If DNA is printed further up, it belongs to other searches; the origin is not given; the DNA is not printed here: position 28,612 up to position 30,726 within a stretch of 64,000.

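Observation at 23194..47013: Three GH99/71-like paralogs lacking the second catalytic Glu, each with a different architecture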

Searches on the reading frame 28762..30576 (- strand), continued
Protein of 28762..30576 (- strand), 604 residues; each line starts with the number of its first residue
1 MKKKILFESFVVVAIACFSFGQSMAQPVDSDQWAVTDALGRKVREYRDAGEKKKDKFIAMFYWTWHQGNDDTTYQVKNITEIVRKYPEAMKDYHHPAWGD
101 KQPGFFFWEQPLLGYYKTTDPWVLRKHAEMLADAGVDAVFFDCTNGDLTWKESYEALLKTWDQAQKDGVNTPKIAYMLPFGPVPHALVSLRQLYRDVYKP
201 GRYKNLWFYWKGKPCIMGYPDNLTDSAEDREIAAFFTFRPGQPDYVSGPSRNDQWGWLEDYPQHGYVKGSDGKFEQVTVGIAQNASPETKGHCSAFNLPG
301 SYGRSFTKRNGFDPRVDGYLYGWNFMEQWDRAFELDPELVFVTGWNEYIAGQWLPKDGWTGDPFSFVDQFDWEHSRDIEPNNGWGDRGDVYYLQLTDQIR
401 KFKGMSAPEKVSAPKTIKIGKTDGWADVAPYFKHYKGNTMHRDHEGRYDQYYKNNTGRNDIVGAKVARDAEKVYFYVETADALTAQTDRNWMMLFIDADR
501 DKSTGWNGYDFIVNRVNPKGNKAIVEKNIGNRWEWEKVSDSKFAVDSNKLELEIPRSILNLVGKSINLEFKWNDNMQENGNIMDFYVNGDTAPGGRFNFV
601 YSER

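Call 68: find_encoding_contigs(protein=P0023, flank=10000, max_places=1)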
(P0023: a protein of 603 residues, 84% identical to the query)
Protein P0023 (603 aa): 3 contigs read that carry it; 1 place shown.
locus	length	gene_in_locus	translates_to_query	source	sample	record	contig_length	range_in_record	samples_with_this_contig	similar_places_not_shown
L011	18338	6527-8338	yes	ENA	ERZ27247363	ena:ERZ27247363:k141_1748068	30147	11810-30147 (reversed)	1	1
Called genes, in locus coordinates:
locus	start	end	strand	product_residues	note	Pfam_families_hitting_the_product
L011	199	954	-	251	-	PF00106:adh_short, PF08659:KR, PF13561:adh_short_C2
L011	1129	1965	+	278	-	PF00165:HTH_AraC (faint), PF12833:HTH_18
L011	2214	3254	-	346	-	PF03060:NMO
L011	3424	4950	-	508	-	-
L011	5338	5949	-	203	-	-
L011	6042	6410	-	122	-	-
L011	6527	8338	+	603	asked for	-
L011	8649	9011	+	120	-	PF17132:Glyco_hydro_106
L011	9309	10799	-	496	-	PF01225:Mur_ligase, PF08245:Mur_ligase_M (faint), PF02875:Mur_ligase_C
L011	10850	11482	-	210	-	PF00625:Guanylate_kin, PF13238:AAA_18 (faint), PF13671:AAA_33 (faint)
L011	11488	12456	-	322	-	PF13624:SurA_N_3, PF09312:SurA_N, PF13145:Rotamase_2, PF00639:Rotamase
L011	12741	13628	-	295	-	-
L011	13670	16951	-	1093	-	-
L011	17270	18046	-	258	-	PF07589:PEP_exosort_dom (weak)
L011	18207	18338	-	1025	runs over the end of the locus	PF02018:CBM_4_9 (weak), PF02449:Glyco_hydro_42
